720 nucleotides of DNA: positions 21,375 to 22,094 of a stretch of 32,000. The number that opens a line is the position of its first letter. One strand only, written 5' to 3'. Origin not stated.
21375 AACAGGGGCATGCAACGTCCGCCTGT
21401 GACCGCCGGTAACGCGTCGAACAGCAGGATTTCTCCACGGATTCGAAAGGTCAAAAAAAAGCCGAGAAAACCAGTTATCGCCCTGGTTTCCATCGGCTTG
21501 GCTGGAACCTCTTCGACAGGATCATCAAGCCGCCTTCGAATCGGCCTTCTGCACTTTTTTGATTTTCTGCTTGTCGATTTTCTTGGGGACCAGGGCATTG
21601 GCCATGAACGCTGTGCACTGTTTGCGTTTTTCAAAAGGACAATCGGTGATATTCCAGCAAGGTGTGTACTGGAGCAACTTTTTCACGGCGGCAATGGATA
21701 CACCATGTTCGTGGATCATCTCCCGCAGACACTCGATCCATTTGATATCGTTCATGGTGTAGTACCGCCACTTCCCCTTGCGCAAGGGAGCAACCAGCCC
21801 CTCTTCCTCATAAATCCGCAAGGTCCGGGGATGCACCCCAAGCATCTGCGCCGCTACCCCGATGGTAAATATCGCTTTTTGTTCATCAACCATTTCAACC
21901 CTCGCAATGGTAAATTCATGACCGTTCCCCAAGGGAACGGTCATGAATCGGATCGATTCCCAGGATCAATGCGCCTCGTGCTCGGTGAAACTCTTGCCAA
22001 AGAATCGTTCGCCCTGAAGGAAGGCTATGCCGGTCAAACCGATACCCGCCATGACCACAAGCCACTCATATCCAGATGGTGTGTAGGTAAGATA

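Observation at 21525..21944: MerR/HspR-type regulators with a strictly conserved C-x23-C-x5-C-x7-C cluster where the dimerisation helix or effector loop normally sits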

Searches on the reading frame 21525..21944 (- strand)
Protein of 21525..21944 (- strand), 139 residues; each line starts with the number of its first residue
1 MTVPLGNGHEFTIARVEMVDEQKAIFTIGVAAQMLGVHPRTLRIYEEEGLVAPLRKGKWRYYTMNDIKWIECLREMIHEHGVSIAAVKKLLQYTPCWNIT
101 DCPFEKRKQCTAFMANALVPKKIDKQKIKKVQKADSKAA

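Call 3: search_protein_families(library=pfam, proteins=[window:21525-21944:-], max_evalue=0.01)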
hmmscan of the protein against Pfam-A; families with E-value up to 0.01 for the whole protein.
window:21525-21944:- (139 aa): 4 families
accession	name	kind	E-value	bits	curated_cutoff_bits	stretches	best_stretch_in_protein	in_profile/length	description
PF13411.12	MerR_1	-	5.7e-18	65.2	21.6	1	26-93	1-68/69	MerR HTH family regulatory protein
PF00376.29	MerR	-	9.8e-12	44.9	28.2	1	27-62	1-38/38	MerR family regulatory protein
PF13338.12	AbiEi_4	-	0.00025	21.6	25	1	21-61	9-48/49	Transcriptional regulator, AbiEi antitoxin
PF12728.13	HTH_17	-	0.0011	19.7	27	1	26-61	2-38/51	Helix-turn-helix domain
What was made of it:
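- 21666..21869 (-): P1 MerR-type winged HTH (residues 9-76 of the 122-aa form). Pfam MerR_1, 65.2 bits (call 3).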

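Call 5: search_protein_families(library=ncbifam, proteins=[window:21525-21944:-], max_evalue=0.01)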
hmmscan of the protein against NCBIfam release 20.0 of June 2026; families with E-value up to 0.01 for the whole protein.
window:21525-21944:- (139 aa): 12 families
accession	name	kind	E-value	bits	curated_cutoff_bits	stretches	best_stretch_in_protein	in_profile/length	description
NF047375.1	HeatShock_HspR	equivalog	5.6e-19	67.9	105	1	24-93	2-72/92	heat shock protein transcriptional repressor HspR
NF047377.1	heat_HspR_dupli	exception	1.9e-14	53.7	300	1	19-93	120-195/214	heat shock protein transcriptional repressor HspR, fused homodimer type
NF053740.1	TransRegTnrAGPos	equivalog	1.3e-06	28.6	140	1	21-89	8-76/108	hypothetical protein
TIGR02051.1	MerR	equivalog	3.2e-06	27.4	150.85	1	27-134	1-112/124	mercury resistance transcriptional regulator MerR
NF007069.0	PRK09514.1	equivalog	3.9e-06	26.9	143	1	26-92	2-69/141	Zn(2+)-responsive transcriptional regulator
TIGR02043.1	ZntR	equivalog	2.3e-05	24.5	167.95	1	26-93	2-70/131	Zn(2+)-responsive transcriptional regulator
TIGR02044.1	CueR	equivalog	3e-05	24.1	147.4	1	28-93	3-69/127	Cu(I)-responsive transcriptional regulator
TIGR02047.1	CadR-PbrR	equivalog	0.00036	20.6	151.45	1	27-94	2-70/127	Cd(II)/Pb(II)-responsive transcriptional regulator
NF011617.0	PRK15043.1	equivalog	0.00049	19.5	417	1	24-93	2-72/243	HTH-type transcriptional regulator MlrA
TIGR01950.1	SoxR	equivalog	0.00052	19.8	116.9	1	26-95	2-71/142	redox-sensitive transcriptional activator SoxR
NF041849.1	trans_regNmlR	equivalog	0.00077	19.5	175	1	28-108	3-81/117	stress response transcriptional regulator NmlR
NF050798.1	TF_FtsR_Actino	equivalog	0.0099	16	150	0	42-95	22-76/223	transcriptional regulator FtsR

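Call 7: find_homologous_proteins(query=window:21525-21944:-, max_evalue=0.00001)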
Query window:21525-21944:- (139 aa): 434 proteins with E <= 0.00001 among 437 candidates; the best 120 are listed.
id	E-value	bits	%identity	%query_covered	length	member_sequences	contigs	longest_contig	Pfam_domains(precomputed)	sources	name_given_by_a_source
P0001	2.1e-76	272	89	95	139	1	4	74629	PF00376.30,PF13411.13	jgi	jgi:MerR family transcriptional regulator/heat shock protein HspR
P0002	6.6e-74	264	93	88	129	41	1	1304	PF00376.30,PF13411.13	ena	-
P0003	3.7e-72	258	94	88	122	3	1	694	PF00376.30,PF13411.13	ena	-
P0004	4.4e-72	258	90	90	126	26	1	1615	PF00376.30,PF13411.13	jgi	-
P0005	7.6e-72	257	90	90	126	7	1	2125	PF00376.30,PF13411.13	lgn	-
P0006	2.6e-71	256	89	88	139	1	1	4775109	PF00376.30,PF13411.13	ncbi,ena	-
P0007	4.5e-71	255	93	88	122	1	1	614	PF00376.30,PF13411.13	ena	-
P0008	6.5e-71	254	90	88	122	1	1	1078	PF00376.30,PF13411.13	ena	-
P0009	5.6e-70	251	90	88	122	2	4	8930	PF00376.30,PF13411.13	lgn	-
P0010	5.9e-70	251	89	88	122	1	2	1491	PF00376.30,PF13411.13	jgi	jgi:MerR family transcriptional regulator/heat shock protein HspR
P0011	1.1e-69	250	88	88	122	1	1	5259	PF00376.30,PF13411.13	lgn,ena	-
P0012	1.4e-69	250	86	89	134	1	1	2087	PF00376.30,PF13411.13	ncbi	-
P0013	5.6e-69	248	87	88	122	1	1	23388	PF12728.14,PF00376.30,PF13411.13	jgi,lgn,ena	-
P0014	7.4e-69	248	86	89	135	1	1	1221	PF00376.30,PF13411.13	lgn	-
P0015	8.5e-69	248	87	89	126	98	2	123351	PF00376.30,PF13411.13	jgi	jgi:MerR family transcriptional regulator/heat shock protein HspR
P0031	7.0e-67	241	93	74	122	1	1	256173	PF00376.30,PF13411.13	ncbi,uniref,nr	ncbi:MerR family transcriptional regulator [Desulfogranum japonicum]|uniref:MerR family transcriptio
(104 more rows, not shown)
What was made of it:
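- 21525..21893 (-): merR1 (P1), 122 aa from the likely true start. The maximal ORF extends to 21944. Homologues are mostly 122 aa (call 7).
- Checked: The real start of P1 is most likely the ATG at 21893, giving 122 aa. Most homologues are 122 aa (call 7).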

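Call 11: search_solved_structures(query=A1, max_evalue=0.01, show_alignments=3)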
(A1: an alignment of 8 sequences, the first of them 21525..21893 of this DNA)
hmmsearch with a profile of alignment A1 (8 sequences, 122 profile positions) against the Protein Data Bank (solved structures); distinct sequences matched with E-value up to 0.01: 10.
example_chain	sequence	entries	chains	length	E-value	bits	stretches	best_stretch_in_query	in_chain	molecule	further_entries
4r4e_B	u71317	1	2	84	8.2e-11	45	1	2-75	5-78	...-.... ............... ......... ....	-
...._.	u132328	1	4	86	6.3e-10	42.1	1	2-74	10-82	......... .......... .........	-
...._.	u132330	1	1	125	6.9e-10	42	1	2-76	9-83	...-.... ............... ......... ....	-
5e01_A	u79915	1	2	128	2.3e-05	27.4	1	8-81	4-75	Uncharacterized HTH-type transcriptional regulator HI_0186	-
5d8c_A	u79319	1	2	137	2.7e-05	27.2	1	8-81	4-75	MerR family regulator protein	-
5d90_B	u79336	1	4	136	3.6e-05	26.7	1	9-81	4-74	MerR family regulator protein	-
3gp4_A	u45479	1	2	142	0.00011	25.2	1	15-75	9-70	Transcriptional regulator, MerR family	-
4r22_B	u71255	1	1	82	0.0038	20.2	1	5-71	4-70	HTH-type transcriptional regulator TnrA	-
4r24_B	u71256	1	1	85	0.0039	20.2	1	5-71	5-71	HTH-type transcriptional regulator TnrA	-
2jml_A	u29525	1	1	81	0.0047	19.9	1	11-69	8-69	DNA BINDING DOMAIN/TRANSCRIPTIONAL REGULATOR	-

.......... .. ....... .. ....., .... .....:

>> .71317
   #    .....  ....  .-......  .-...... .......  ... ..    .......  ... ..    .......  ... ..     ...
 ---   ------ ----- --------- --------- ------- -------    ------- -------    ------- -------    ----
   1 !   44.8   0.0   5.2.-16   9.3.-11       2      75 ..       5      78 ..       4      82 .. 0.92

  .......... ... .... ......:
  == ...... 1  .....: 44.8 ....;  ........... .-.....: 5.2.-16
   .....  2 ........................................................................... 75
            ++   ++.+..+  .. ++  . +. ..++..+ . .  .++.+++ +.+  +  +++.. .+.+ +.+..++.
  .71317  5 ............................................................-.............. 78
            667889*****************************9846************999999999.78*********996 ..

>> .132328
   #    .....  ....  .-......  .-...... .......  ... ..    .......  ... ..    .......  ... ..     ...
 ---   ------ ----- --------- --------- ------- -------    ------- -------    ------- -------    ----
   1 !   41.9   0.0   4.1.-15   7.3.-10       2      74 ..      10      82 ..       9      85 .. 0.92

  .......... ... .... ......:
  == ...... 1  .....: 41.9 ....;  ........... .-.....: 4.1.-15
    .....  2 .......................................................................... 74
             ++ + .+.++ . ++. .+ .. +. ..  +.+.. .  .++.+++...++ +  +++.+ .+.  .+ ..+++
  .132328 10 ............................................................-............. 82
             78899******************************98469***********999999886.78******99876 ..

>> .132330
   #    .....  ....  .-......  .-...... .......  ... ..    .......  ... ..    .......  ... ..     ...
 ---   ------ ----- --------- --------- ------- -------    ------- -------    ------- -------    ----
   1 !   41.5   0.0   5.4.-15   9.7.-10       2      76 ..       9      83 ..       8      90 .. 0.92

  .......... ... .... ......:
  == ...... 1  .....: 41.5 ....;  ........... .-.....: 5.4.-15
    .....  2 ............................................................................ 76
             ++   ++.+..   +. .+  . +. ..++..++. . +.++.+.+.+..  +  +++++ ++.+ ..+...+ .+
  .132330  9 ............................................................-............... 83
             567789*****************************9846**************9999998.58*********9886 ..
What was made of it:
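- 21729..21731 (-): P1 first Cys (C55 of the 122-aa form, C72 of the ORF), in helix alpha3. Aligns with Glu in three GlnR PDB sequences (call 11).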

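Call 15: find_encoding_contigs(protein=P0031, flank=10000, max_places=3)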
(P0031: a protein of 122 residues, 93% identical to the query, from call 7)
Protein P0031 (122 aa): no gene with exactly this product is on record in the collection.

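Call 16: search_protein_representatives(alignment_id=A1)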
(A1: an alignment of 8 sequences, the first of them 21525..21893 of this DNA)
Query: 8 sequences, 122 profile positions. Proteins with E-value up to 0.001 (for the whole library): 5067; up to 1e-10: 466; up to 1e-30: 21. The best 150 are listed.
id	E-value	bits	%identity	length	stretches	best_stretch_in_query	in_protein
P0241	6.8e-53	193.8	-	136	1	1-111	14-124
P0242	4.6e-49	181.4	-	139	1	3-108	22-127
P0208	6.4e-43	161.6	-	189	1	2-97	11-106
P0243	3.8e-42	159.1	-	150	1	2-107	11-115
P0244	1.2e-41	157.5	-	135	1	2-96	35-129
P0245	1.2e-41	157.5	-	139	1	2-97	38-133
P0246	2.1e-40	153.5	-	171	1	2-115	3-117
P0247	2.0e-37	143.8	-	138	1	4-97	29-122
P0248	5.8e-37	142.3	-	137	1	1-104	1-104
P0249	1.1e-36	141.4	-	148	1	2-95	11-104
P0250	2.8e-35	136.9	-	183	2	3-97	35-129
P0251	4.5e-35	136.3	-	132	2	1-96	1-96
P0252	5.5e-35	136.0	-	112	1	1-110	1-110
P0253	7.0e-35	135.6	-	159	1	2-102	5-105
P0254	1.5e-33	131.3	-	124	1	6-95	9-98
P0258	2.7e-31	124.0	-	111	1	1-97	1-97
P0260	7.6e-31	122.6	-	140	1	5-107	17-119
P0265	1.7e-29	118.2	-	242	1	4-98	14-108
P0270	4.7e-28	113.6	-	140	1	2-98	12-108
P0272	1.4e-27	112.1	-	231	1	3-95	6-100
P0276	7.9e-27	109.6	-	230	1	4-94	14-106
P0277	1.6e-26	108.6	-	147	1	2-107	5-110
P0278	3.1e-26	107.7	-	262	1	4-97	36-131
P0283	5.4e-25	103.7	-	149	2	4-101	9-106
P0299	1.6e-23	98.9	-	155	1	5-107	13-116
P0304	1.0e-22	96.4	-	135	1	3-96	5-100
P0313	5.6e-22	94.0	-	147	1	5-97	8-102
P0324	2.4e-21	91.9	-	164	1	6-100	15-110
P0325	2.7e-21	91.8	-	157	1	6-101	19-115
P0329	5.1e-21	90.9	-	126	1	3-97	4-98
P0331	6.3e-21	90.6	-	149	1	2-97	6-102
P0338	2.5e-20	88.6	-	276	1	6-114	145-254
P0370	3.8e-18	81.6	-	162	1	5-96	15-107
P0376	6.3e-18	80.9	-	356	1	6-94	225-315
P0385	1.6e-17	79.6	-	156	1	6-98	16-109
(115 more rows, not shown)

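Call 18: search_protein_families(library=pfam, proteins=[P0253, P0277, P0246, P0250, P0265, P0272, P0276, P0278, P0338, P0376], max_evalue=0.1)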
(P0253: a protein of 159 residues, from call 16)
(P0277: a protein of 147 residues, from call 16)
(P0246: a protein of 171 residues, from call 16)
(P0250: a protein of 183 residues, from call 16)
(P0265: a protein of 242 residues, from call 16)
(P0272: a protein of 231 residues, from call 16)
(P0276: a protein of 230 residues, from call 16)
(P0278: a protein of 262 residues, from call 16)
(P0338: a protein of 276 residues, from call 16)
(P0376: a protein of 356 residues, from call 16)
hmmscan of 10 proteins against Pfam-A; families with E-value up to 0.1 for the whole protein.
P0253 (159 aa): 3 families
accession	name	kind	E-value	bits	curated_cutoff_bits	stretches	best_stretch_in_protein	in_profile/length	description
PF13411.12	MerR_1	-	4.9e-13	49.4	21.6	1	12-78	1-67/69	MerR HTH family regulatory protein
PF00376.29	MerR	-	1.4e-09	38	28.2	1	14-48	2-38/38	MerR family regulatory protein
PF12728.13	HTH_17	-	0.0024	18.5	27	1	17-53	7-43/51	Helix-turn-helix domain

P0277 (147 aa): 4 families
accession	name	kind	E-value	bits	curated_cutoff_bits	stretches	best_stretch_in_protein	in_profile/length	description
PF13411.12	MerR_1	-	5.3e-14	52.5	21.6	1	12-78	1-67/69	MerR HTH family regulatory protein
PF00376.29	MerR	-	2.8e-08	33.9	28.2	1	14-42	2-31/38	MerR family regulatory protein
PF13591.12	MerR_2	-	2.1e-05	24.7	29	1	19-79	8-68/84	MerR HTH family regulatory protein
PF12728.13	HTH_17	-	0.018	15.7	27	1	17-55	7-45/51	Helix-turn-helix domain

P0246 (171 aa): 5 families
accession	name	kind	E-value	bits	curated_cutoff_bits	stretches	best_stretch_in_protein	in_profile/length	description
PF13411.12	MerR_1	-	6.1e-18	65.1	21.6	1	10-76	1-67/69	MerR HTH family regulatory protein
PF00376.29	MerR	-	5.7e-11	42.5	28.2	1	12-46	2-38/38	MerR family regulatory protein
PF12728.13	HTH_17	-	1.8e-05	25.4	27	1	15-51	7-43/51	Helix-turn-helix domain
PF13591.12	MerR_2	-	0.0051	17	29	1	18-77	9-68/84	MerR HTH family regulatory protein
PF13384.12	HTH_23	-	0.025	14.8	24.6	0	10-33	18-45/50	Homeodomain-like domain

P0250 (183 aa): 4 families
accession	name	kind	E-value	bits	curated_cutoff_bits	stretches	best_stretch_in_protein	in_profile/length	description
PF13411.12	MerR_1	-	4.2e-16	59.2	21.6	1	41-107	1-67/69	MerR HTH family regulatory protein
PF00376.29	MerR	-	1.8e-08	34.5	28.2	1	43-71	2-31/38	MerR family regulatory protein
PF13591.12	MerR_2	-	0.00054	20.1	29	1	50-105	10-65/84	MerR HTH family regulatory protein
PF12728.13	HTH_17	-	0.018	15.7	27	0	46-82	7-43/51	Helix-turn-helix domain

P0265 (242 aa): 4 families
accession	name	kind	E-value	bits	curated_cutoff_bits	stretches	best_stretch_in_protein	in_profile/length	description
PF13411.12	MerR_1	-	4.4e-18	65.6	21.6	1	19-84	1-66/69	MerR HTH family regulatory protein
PF00376.29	MerR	-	1.5e-11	44.4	28.2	1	21-55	2-38/38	MerR family regulatory protein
PF13591.12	MerR_2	-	0.0091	16.2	29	1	24-81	6-63/84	MerR HTH family regulatory protein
PF12728.13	HTH_17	-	0.014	16.1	27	1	24-60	7-43/51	Helix-turn-helix domain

P0272 (231 aa): 5 families
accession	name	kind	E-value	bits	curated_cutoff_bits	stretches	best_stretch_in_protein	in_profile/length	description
PF13411.12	MerR_1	-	4e-20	72.1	21.6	1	12-80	1-67/69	MerR HTH family regulatory protein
PF00376.29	MerR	-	2.6e-14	53.2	28.2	1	13-50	1-38/38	MerR family regulatory protein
PF13192.12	Thioredoxin_3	-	9.5e-12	45.2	24.8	1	157-223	10-75/76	Thioredoxin domain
PF12728.13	HTH_17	-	0.0038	17.9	27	1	12-55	2-43/51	Helix-turn-helix domain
PF13462.12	Thioredoxin_4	-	0.083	13.5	23.2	0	189-223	131-163/165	Thioredoxin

P0276 (230 aa): 5 families
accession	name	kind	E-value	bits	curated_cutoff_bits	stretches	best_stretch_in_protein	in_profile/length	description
PF13411.12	MerR_1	-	9e-18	64.6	21.6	1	19-87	1-67/69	MerR HTH family regulatory protein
PF00376.29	MerR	-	2.5e-12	46.9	28.2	1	23-57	4-38/38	MerR family regulatory protein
PF13192.12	Thioredoxin_3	-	2.1e-11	44.1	24.8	1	158-225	9-75/76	Thioredoxin domain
PF12728.13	HTH_17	-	0.02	15.6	27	1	19-62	2-43/51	Helix-turn-helix domain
PF13591.12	MerR_2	-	0.05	13.8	29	1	21-89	3-69/84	MerR HTH family regulatory protein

P0278 (262 aa): 5 families
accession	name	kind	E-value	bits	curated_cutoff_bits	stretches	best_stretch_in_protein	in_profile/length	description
PF13411.12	MerR_1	-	9.6e-18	64.5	21.6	1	41-109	1-67/69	MerR HTH family regulatory protein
PF13192.12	Thioredoxin_3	-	1.4e-13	51.1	24.8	1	183-250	9-75/76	Thioredoxin domain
PF00376.29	MerR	-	3.4e-10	40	28.2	1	44-79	3-38/38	MerR family regulatory protein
PF12728.13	HTH_17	-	0.00063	20.4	27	1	40-84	1-43/51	Helix-turn-helix domain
PF13462.12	Thioredoxin_4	-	0.036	14.7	23.2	1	214-252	129-165/165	Thioredoxin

P0338 (276 aa): 2 families
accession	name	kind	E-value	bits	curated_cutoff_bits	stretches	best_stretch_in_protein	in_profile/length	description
PF13411.12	MerR_1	-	4.1e-15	56.1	21.6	1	148-215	1-66/69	MerR HTH family regulatory protein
PF00376.29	MerR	-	8e-07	29.2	28.2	1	150-186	2-38/38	MerR family regulatory protein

P0376 (356 aa): 4 families
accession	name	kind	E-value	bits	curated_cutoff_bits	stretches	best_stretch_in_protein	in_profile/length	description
PF00072.30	Response_reg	-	7.1e-22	78.1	30.2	1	6-116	1-110/111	Response regulator receiver domain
PF13411.12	MerR_1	-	5.6e-14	52.4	21.6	1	228-295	1-66/69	MerR HTH family regulatory protein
PF00376.29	MerR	-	2.4e-07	30.9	28.2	1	230-266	2-38/38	MerR family regulatory protein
PF13591.12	MerR_2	-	0.0022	18.2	29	1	233-296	6-67/84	MerR HTH family regulatory protein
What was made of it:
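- Some relatives are fused to a thioredoxin-like domain (P0272, P0276, P0278; call 18).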
